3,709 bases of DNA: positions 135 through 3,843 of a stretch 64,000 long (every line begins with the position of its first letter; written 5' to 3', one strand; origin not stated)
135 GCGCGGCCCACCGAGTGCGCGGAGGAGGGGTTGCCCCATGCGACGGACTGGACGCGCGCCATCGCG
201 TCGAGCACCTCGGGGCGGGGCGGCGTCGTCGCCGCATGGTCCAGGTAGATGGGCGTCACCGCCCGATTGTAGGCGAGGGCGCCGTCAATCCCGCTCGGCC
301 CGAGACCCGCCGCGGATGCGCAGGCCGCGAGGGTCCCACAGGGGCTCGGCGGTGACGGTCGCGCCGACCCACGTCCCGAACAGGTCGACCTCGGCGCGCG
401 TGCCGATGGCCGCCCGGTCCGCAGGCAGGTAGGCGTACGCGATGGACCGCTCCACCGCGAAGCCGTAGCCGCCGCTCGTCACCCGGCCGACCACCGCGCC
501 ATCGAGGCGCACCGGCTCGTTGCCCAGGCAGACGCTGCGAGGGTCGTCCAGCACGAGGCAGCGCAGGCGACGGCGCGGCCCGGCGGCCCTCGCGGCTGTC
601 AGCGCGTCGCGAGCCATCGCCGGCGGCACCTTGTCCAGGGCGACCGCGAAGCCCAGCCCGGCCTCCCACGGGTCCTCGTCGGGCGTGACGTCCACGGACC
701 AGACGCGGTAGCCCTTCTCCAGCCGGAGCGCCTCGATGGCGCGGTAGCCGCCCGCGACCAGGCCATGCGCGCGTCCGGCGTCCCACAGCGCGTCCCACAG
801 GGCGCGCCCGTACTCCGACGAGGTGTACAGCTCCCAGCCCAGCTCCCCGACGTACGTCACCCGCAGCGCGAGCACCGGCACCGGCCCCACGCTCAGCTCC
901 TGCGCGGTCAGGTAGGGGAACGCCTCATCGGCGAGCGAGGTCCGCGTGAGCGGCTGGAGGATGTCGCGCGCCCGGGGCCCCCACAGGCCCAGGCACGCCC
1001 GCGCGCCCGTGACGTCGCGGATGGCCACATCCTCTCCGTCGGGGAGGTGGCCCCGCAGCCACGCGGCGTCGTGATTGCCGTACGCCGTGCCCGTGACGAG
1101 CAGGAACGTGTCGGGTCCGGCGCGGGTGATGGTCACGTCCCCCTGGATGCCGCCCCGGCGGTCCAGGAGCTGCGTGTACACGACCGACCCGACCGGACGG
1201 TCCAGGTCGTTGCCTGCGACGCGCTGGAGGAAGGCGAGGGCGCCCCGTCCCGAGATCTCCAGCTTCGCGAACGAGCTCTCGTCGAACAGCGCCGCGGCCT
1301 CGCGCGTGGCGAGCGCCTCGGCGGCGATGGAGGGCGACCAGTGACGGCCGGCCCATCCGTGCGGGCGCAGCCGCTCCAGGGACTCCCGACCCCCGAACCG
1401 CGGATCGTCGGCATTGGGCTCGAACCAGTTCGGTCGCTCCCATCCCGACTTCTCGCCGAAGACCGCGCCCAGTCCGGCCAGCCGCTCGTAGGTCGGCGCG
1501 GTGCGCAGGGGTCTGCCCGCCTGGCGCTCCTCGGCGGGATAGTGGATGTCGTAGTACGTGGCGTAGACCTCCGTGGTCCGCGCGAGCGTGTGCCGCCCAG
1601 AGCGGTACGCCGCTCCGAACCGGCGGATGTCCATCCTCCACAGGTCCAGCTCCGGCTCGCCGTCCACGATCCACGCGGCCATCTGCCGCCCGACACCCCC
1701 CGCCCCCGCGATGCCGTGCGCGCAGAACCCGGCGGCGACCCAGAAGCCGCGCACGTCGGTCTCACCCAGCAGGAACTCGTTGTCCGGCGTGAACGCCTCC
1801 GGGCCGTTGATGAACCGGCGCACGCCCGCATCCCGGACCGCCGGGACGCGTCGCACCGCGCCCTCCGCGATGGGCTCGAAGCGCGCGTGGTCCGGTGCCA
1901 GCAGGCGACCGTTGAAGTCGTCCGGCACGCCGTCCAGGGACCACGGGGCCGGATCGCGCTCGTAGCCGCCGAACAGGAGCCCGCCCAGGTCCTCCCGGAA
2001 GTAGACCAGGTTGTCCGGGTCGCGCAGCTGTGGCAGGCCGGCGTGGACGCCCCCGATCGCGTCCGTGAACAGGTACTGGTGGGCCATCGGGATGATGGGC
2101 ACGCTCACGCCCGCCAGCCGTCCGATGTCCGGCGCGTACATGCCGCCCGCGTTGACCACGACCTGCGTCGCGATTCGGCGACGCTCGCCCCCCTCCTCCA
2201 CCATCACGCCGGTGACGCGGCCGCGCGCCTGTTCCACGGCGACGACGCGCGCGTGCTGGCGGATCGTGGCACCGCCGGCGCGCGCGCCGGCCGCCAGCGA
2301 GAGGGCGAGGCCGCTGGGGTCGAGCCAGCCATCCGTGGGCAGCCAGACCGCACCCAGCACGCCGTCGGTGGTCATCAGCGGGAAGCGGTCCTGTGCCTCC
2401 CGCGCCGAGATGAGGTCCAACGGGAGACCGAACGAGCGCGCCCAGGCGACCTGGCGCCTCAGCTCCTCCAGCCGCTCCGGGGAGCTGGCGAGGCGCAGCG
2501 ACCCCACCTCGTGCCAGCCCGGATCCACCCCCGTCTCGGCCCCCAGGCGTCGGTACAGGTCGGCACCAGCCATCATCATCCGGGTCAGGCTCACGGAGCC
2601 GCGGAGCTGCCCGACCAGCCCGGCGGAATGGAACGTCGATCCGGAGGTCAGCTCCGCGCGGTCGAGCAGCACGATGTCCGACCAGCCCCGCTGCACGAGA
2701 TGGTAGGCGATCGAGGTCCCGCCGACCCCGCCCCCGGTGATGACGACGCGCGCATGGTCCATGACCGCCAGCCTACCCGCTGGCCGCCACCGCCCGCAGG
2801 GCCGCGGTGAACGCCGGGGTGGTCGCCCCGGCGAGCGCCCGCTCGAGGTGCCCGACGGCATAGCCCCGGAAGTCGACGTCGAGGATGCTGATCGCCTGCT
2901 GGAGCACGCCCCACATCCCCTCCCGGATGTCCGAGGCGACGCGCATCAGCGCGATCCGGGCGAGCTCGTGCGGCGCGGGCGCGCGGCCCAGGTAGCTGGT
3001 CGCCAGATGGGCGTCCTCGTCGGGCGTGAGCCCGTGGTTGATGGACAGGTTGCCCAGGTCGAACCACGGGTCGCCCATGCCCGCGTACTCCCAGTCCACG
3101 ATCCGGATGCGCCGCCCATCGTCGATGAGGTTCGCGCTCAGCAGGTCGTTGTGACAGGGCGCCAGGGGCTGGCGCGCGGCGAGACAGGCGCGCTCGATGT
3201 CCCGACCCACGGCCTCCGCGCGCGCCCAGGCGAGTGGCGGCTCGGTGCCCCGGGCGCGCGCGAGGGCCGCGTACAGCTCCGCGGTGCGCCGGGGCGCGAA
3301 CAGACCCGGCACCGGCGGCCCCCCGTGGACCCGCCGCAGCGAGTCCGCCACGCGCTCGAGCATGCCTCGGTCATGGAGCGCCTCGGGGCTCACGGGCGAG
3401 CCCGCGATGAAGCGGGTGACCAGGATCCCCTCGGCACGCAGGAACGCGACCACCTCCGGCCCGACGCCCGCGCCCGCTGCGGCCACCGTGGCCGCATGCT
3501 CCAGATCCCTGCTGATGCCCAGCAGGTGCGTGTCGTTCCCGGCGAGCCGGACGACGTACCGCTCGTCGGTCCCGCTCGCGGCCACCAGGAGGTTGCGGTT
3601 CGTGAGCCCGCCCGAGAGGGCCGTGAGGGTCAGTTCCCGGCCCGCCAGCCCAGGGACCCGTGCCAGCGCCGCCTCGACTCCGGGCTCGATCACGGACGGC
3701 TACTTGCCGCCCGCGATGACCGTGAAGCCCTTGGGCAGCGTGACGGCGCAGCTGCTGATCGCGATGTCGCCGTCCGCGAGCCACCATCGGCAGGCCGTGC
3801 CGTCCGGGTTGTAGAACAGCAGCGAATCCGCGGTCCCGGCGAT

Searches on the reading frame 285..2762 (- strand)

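Call 15: search_protein_families(library=pfam, proteins=[window:285-2762:-], max_evalue=0.001)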
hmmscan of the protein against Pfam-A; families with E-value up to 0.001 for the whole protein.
window:285-2762:- (825 aa): 5 families
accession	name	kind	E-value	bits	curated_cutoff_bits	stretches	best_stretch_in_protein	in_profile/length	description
PF01571.26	GCV_T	-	1e-74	251.4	25.6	1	425-706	2-255/255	Aminomethyltransferase folate-binding domain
PF01266.30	DAO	-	1.9e-67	228.7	27.9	1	5-364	1-353/353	FAD dependent oxidoreductase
PF08669.17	GCV_T_C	-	4.4e-22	78.2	25.9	1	731-810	1-80/80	Glycine cleavage T-protein C-terminal barrel domain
PF16350.10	FAO_M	-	1.3e-18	67.3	27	1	367-421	1-55/56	FAD dependent oxidoreductase central domain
PF00890.30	FAD_binding_2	-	8.3e-09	35.6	20.4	1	6-209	2-205/414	FAD binding domain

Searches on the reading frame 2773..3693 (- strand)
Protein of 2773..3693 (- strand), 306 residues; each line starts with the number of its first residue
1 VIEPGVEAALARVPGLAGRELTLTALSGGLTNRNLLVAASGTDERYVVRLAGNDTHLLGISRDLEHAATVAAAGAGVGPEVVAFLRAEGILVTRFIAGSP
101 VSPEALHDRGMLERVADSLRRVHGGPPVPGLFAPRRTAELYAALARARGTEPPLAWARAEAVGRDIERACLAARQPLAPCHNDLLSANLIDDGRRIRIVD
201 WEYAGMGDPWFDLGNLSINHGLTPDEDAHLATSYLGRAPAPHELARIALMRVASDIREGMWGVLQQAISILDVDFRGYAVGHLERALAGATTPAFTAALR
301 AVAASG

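Call 15: search_protein_families(library=pfam, proteins=[window:2773-3693:-], max_evalue=0.001)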
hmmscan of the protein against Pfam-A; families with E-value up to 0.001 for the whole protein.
window:2773-3693:- (306 aa): 2 families
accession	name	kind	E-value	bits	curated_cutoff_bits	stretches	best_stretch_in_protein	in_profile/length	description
PF01636.29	APH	-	5.4e-21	75.9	23.2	1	22-243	1-235/239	Phosphotransferase enzyme family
PF01633.27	Choline_kinase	-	1.4e-18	67.7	29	1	24-215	2-202/300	Choline/ethanolamine kinase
